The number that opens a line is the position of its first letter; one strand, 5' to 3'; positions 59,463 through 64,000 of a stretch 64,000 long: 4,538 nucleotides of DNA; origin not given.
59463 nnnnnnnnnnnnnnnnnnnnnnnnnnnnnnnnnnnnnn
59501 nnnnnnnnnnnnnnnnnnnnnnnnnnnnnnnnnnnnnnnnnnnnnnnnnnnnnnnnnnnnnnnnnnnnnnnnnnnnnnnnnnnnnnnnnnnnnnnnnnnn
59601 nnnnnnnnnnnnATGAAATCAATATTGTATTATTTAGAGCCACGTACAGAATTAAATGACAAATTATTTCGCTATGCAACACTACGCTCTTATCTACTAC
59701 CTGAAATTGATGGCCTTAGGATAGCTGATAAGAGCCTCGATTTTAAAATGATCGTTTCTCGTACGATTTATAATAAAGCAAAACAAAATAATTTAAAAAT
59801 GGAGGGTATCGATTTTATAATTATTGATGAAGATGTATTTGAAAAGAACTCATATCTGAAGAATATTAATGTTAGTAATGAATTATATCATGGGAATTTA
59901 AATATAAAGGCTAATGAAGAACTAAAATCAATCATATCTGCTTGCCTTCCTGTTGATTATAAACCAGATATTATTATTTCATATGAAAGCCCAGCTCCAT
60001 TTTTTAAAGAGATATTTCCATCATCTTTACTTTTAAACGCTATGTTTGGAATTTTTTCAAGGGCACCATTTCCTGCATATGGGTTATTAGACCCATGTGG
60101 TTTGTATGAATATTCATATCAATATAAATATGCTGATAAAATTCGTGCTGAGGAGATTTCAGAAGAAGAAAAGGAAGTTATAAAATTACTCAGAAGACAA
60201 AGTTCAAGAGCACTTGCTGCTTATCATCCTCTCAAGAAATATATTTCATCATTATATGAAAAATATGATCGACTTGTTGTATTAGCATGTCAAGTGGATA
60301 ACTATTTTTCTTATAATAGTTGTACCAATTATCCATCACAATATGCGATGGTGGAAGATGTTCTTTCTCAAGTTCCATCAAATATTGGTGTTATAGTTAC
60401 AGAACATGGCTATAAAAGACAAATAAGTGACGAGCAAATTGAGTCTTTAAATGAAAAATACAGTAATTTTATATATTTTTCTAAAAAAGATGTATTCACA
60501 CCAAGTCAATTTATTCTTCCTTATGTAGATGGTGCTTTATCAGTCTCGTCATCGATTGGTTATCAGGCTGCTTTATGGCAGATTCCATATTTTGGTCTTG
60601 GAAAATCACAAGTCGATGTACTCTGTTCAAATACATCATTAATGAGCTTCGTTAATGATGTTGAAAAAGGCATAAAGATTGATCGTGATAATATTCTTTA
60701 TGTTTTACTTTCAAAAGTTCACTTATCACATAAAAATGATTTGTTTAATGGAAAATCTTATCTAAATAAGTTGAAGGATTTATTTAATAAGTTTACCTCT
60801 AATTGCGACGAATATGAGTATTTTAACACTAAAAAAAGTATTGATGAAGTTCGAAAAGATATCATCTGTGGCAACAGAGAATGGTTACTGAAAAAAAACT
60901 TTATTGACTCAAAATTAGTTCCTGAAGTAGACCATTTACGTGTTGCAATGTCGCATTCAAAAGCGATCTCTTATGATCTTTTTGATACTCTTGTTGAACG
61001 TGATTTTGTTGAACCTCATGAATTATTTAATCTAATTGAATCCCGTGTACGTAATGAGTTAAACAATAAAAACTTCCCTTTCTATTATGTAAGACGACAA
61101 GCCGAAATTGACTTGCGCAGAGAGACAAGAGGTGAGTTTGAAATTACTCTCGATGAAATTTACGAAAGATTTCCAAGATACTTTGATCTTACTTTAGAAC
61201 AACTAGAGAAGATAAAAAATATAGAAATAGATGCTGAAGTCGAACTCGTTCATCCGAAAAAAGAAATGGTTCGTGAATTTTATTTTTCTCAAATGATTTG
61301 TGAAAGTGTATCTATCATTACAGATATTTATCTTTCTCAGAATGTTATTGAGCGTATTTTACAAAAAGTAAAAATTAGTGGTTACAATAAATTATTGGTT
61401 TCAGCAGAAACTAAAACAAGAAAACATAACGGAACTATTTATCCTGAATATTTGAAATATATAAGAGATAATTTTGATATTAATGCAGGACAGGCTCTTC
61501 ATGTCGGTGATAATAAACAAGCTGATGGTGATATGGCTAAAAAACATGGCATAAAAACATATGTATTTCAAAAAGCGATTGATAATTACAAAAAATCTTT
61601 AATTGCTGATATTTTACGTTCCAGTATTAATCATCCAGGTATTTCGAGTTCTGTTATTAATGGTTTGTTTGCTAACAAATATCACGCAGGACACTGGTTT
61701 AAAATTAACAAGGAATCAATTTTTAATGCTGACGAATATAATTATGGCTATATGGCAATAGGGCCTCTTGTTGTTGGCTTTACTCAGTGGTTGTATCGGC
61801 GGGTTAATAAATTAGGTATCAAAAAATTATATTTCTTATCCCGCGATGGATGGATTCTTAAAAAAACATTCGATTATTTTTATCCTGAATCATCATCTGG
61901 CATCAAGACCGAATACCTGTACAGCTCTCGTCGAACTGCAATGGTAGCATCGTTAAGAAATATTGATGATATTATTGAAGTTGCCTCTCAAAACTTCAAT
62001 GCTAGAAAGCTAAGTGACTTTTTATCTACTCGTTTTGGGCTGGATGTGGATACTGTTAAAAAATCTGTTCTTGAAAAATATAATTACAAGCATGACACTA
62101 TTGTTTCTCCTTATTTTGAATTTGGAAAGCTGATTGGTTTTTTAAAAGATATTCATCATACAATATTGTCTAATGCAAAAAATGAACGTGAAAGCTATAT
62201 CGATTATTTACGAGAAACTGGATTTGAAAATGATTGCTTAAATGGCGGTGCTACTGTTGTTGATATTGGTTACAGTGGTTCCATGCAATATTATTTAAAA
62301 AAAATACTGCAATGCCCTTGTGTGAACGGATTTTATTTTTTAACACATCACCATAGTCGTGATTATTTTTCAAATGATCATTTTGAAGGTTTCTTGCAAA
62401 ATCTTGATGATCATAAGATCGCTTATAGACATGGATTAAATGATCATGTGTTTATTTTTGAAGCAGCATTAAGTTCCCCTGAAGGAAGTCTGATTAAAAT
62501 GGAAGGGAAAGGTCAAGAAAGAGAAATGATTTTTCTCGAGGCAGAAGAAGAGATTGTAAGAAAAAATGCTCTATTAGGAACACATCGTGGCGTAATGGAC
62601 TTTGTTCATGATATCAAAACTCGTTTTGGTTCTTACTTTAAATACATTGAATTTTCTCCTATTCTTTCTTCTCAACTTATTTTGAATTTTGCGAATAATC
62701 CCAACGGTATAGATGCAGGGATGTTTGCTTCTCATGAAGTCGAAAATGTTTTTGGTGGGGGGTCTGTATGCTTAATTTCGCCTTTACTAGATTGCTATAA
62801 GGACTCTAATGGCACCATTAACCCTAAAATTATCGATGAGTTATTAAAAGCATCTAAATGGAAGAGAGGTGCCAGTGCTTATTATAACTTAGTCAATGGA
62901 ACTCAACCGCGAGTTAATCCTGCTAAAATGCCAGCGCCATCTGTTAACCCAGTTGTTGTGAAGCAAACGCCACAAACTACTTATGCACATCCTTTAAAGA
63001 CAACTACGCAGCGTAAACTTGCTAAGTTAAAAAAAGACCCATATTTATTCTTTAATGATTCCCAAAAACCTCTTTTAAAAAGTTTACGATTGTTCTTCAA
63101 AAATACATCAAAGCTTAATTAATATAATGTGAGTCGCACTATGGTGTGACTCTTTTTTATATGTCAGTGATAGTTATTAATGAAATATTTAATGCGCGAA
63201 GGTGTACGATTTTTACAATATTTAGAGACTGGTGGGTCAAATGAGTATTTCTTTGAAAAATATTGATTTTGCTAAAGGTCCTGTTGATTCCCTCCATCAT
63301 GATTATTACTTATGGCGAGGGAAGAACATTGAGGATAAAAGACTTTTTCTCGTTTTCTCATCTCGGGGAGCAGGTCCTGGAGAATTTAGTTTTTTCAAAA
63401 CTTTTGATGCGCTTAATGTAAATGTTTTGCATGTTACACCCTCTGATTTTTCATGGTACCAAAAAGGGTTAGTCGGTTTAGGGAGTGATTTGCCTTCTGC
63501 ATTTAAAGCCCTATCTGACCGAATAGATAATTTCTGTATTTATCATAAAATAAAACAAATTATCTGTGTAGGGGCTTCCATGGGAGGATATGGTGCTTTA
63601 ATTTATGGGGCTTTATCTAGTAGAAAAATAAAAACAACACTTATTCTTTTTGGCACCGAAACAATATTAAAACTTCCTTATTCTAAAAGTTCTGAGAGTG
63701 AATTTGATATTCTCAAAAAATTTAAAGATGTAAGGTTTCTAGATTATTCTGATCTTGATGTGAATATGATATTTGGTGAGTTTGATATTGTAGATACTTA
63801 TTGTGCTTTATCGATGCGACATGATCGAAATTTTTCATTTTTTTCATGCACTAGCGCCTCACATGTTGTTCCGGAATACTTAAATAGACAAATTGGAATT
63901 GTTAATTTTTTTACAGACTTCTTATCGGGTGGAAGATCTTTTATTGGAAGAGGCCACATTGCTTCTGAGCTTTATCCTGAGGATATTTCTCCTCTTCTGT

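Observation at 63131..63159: Intrinsic terminator-like hairpin inside the region 2 transcription unit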

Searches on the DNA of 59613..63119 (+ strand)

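Call 66: search_rna_families(sources=[L004, L006, L008, L013, L014, L015, L016, L024, L009, L010, L011], threshold=gathering)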
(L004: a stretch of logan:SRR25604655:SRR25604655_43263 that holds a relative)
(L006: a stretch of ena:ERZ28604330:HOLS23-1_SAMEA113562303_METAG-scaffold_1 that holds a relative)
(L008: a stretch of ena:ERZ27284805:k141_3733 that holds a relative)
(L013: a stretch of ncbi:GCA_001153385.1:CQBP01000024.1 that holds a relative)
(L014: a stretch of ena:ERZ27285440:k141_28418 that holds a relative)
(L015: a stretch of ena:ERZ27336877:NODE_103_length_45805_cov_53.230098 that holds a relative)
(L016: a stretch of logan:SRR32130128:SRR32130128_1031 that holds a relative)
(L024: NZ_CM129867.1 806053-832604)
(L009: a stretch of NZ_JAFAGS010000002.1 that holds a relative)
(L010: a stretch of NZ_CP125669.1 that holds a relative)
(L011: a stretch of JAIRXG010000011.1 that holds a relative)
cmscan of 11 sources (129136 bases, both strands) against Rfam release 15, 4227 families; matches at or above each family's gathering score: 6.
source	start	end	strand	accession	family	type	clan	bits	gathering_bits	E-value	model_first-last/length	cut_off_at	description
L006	1338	1410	-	RF00005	tRNA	Gene; tRNA;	CL00001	72.1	29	1.7e-13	1-71/71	no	tRNA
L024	12161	12199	+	RF01707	JUMPstart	Cis-reg;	-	58.5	35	1.5e-10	1-38/38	no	JUMPstart RNA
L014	2467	2505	+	RF01707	JUMPstart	Cis-reg;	-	53.8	35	3.2e-09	1-38/38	no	JUMPstart RNA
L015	2249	2287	+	RF01707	JUMPstart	Cis-reg;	-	53.3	35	4.5e-09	1-38/38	no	JUMPstart RNA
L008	2452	2489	+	RF01707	JUMPstart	Cis-reg;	-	44.7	35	1.4e-06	1-38/38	no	JUMPstart RNA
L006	2462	2498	+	RF01707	JUMPstart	Cis-reg;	-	44.6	35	1.6e-06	1-38/38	no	JUMPstart RNA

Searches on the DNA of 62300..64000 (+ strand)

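Call 4: search_dna_similar(query=window:62600-64000:+, collection=ecoli_genomes, mode=near, max_rows=30)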
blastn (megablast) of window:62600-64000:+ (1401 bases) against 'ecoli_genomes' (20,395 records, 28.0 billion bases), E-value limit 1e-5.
Records with a match: 21; places in all: 21; records where one place covers at least 80% of the query: 21.
Genomes with a match: 21 of 5426; with a place that covers at least 80% of the query: 21. Places per genome that has any: lowest 1, median 1, highest 1. On chromosomes: 21 places; on plasmids: 0.
Best place of each record, by identity: >=99% 21.
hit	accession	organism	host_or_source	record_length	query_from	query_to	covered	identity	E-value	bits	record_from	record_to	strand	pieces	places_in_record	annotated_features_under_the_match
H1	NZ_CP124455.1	Escherichia coli strain AVS0193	environmental: river near WWTP effluent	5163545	1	1401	100%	100.0%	0e+0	2588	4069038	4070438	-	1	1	hypothetical protein (x2)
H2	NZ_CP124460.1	Escherichia coli strain AVS0947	environmental: river/lake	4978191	1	1401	100%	100.0%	0e+0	2588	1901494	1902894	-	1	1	hypothetical protein (x2)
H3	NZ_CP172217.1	Escherichia coli strain GF4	chicken meat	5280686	1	1401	100%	100.0%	0e+0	2588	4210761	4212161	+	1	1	hypothetical protein (x2)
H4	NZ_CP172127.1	Escherichia coli strain GF43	chicken meat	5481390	1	1401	100%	100.0%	0e+0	2588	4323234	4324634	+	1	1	hypothetical protein (x2)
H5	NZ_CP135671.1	Escherichia coli strain TUM9803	missing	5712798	1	1401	100%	100.0%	0e+0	2588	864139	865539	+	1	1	hypothetical protein (x2)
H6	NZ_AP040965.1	Escherichia coli strain g1-11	Homo sapiens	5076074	1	1401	100%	100.0%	0e+0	2588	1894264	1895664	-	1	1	hypothetical protein (x2)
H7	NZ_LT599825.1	Escherichia coli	-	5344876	1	1401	100%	100.0%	0e+0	2588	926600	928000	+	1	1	hypothetical protein (x2)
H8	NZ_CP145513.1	Escherichia coli strain L1PEag1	cape gooseberry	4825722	1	1401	100%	99.9%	0e+0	2582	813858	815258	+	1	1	hypothetical protein (x2)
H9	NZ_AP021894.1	Escherichia coli strain 2018-10-1CC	Homo sapiens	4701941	1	1401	100%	99.6%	0e+0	2560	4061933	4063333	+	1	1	hypothetical protein (x2)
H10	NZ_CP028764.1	Escherichia coli strain A10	wood-wren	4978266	1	1401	100%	99.6%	0e+0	2560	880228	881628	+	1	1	hypothetical protein (x2)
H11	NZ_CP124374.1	Escherichia coli strain AVS0578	environmental: river/lake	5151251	1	1401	100%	99.6%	0e+0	2560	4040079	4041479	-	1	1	hypothetical protein (x2)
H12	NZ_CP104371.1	Escherichia coli strain 2021CK-01784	Homo sapiens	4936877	1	1401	100%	99.6%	0e+0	2560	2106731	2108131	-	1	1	hypothetical protein (x2)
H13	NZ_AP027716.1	Escherichia coli strain TBU0218_10-1CC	Homo sapiens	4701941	1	1401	100%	99.6%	0e+0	2560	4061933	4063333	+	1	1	hypothetical protein (x2)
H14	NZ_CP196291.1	Escherichia coli strain AH21A060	Homo sapiens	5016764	1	1401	100%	99.6%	0e+0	2560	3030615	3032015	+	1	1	hypothetical protein (x2)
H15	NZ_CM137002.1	Escherichia coli strain LSC52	Homo sapiens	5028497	1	1401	100%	99.6%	0e+0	2560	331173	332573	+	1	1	hypothetical protein (x2)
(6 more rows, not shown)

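Call 7: get_annotated_region(hit=H7, flank=20000)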
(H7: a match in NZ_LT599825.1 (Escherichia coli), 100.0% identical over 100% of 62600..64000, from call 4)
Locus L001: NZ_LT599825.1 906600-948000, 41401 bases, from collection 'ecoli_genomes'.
description: Escherichia coli isolate E. coli NRZ14408 chromosome NRZ14408_C
organism: Escherichia coli (NCBI taxid 562)
replicon: chromosome; assembly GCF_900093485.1
host: -; source: -; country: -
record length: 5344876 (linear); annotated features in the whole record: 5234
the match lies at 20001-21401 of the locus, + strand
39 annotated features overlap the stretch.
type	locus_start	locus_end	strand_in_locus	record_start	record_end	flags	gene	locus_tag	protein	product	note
CDS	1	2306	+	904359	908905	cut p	sslE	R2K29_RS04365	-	lipoprotein metalloprotease SslE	frameshifted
CDS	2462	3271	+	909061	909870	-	pppA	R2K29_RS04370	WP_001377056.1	prepilin peptidase PppA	-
CDS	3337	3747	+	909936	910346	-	gspS2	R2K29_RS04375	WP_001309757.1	type II secretion system pilot lipoprotein GspS-beta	-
CDS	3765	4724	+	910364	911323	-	gspC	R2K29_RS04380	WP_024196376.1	type II secretion system protein GspC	-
CDS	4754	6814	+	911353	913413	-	gspD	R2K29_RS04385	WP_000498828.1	type II secretion system secretin GspD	-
CDS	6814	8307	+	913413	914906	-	gspE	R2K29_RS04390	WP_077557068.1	type II secretion system ATPase GspE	-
CDS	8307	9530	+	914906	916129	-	gspF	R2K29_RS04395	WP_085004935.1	type II secretion system inner membrane protein GspF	-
CDS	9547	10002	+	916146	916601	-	gspG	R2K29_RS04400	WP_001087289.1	type II secretion system major pseudopilin GspG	-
CDS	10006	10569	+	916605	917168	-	gspH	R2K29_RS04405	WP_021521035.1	type II secretion system minor pseudopilin GspH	-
CDS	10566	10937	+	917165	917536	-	gspI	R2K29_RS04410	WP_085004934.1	type II secretion system minor pseudopilin GspI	-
CDS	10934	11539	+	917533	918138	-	gspJ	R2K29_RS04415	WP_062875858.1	type II secretion system minor pseudopilin GspJ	-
CDS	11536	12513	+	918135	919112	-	gspK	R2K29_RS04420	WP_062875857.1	type II secretion system minor pseudopilin GspK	-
CDS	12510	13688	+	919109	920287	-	gspL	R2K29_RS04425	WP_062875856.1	type II secretion system protein GspL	-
CDS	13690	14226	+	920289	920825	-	yghD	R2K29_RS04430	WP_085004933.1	GspM family type II secretion system protein YghD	-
CDS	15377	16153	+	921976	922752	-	-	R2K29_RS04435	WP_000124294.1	ABC transporter permease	-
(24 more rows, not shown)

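Call 16: search_dna_similar(query=window:62300-64000:+, collection=ecoli_genomes, mode=distant, max_rows=40, rows=spread)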
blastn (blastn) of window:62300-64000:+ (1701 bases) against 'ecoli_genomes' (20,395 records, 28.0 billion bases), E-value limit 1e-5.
Records with a match: 21; places in all: 21; records where one place covers at least 80% of the query: 21.
Genomes with a match: 21 of 5426; with a place that covers at least 80% of the query: 21. Places per genome that has any: lowest 1, median 1, highest 1. On chromosomes: 21 places; on plasmids: 0.
Best place of each record, by identity: >=99% 21.
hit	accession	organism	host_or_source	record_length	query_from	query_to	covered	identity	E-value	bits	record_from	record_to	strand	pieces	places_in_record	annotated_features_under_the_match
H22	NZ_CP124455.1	Escherichia coli strain AVS0193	environmental: river near WWTP effluent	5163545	1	1701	100%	100.0%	0e+0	3068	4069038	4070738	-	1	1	hypothetical protein (x2)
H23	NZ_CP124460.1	Escherichia coli strain AVS0947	environmental: river/lake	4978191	1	1701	100%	100.0%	0e+0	3068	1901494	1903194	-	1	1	hypothetical protein (x2)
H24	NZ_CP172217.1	Escherichia coli strain GF4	chicken meat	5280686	1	1701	100%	100.0%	0e+0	3068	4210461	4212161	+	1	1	hypothetical protein (x2)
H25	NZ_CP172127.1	Escherichia coli strain GF43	chicken meat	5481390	1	1701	100%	100.0%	0e+0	3068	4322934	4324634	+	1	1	hypothetical protein (x2)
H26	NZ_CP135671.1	Escherichia coli strain TUM9803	missing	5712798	1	1701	100%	100.0%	0e+0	3068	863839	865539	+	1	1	hypothetical protein (x2)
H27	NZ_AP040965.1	Escherichia coli strain g1-11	Homo sapiens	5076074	1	1701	100%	100.0%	0e+0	3068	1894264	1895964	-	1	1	hypothetical protein (x2)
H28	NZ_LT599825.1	Escherichia coli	-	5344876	1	1701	100%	100.0%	0e+0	3068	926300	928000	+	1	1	hypothetical protein (x2)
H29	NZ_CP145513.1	Escherichia coli strain L1PEag1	cape gooseberry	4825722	1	1701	100%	99.9%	0e+0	3064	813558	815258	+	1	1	hypothetical protein (x2)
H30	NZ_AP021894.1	Escherichia coli strain 2018-10-1CC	Homo sapiens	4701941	1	1701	100%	99.7%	0e+0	3046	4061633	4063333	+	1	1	hypothetical protein (x2)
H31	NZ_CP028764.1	Escherichia coli strain A10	wood-wren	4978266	1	1701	100%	99.7%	0e+0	3046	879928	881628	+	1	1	hypothetical protein (x2)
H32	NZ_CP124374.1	Escherichia coli strain AVS0578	environmental: river/lake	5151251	1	1701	100%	99.7%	0e+0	3046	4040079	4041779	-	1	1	hypothetical protein (x2)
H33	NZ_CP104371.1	Escherichia coli strain 2021CK-01784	Homo sapiens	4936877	1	1701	100%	99.7%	0e+0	3046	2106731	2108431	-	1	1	hypothetical protein (x2)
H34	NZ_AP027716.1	Escherichia coli strain TBU0218_10-1CC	Homo sapiens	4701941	1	1701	100%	99.7%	0e+0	3046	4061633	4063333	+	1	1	hypothetical protein (x2)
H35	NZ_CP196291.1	Escherichia coli strain AH21A060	Homo sapiens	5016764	1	1701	100%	99.7%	0e+0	3046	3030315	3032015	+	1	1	hypothetical protein (x2)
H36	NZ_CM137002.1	Escherichia coli strain LSC52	Homo sapiens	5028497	1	1701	100%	99.7%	0e+0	3046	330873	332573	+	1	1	hypothetical protein (x2)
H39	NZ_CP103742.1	Escherichia coli O25b:H4-ST131 strain 2822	Homo sapiens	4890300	1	1701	100%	99.6%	0e+0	3041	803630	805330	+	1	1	hypothetical protein (x2)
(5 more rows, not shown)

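Call 17: get_annotated_region(hit=H39, flank=6000)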
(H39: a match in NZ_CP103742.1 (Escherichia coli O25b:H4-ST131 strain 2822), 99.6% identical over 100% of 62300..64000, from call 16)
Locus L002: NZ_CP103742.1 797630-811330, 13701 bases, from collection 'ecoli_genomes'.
description: Escherichia coli O25b:H4-ST131 strain 2822 chromosome, complete genome
organism: Escherichia coli O25b:H4-ST131 strain 2822 (NCBI taxid 941322)
replicon: chromosome; assembly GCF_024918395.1
host: Homo sapiens; source: blood; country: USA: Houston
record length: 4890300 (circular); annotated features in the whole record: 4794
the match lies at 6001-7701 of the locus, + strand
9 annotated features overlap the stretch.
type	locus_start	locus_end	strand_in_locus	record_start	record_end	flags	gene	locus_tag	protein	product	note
CDS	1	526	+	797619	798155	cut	yghD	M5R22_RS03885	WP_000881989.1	GspM family type II secretion system protein YghD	-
CDS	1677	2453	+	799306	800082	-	-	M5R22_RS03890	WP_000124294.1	ABC transporter permease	-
CDS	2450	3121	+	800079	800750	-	-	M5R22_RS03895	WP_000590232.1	ABC transporter ATP-binding protein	-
CDS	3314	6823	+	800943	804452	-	-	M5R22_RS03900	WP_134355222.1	hypothetical protein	-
CDS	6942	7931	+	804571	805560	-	-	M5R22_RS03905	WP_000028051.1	hypothetical protein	-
CDS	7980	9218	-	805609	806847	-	-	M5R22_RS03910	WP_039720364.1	capsule biosynthesis protein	-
CDS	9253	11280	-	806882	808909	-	-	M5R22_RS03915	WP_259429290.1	capsular polysaccharide biosynthesis protein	-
CDS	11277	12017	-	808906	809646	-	kdsB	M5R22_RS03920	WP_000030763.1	3-deoxy-manno-octulosonate cytidylyltransferase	-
CDS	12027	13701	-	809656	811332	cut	-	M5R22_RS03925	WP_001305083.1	polysaccharide biosynthesis/export family protein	-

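Call 18: get_annotated_region(hit=H30, flank=6000)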
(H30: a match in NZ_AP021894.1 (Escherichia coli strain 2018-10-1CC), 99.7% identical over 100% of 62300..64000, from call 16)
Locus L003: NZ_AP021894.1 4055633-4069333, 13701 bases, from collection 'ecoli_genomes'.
description: Escherichia coli strain 2018-10-1CC chromosome, complete genome
organism: Escherichia coli strain 2018-10-1CC (NCBI taxid 562)
replicon: chromosome; assembly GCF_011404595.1
host: Homo sapiens; source: -; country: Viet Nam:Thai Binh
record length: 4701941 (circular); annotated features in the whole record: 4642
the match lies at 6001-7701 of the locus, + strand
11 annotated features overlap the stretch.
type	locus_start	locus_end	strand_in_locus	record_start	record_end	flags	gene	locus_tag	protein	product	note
CDS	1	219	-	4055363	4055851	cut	-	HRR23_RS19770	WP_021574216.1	DUF5983 family protein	-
CDS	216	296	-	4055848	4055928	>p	-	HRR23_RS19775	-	toxin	incomplete; partial in the middle of a contig; missing N-terminus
CDS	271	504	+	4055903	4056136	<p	gspM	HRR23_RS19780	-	type II secretion system protein GspM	incomplete; partial in the middle of a contig; missing N-terminus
CDS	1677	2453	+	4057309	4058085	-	-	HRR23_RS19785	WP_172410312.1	ABC transporter permease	-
CDS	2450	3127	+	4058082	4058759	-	-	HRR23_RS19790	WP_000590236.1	ABC transporter ATP-binding protein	-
CDS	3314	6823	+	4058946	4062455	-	-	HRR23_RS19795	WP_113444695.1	hypothetical protein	-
CDS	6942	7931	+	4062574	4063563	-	-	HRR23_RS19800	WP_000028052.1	hypothetical protein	-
CDS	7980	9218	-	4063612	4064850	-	-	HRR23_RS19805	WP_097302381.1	capsule biosynthesis protein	-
CDS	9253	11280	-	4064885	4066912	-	-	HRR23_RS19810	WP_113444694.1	capsular polysaccharide biosynthesis protein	-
CDS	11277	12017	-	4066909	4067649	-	kdsB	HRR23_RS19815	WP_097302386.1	3-deoxy-manno-octulosonate cytidylyltransferase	-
CDS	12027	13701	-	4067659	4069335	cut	-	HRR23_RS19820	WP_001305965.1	polysaccharide biosynthesis/export family protein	-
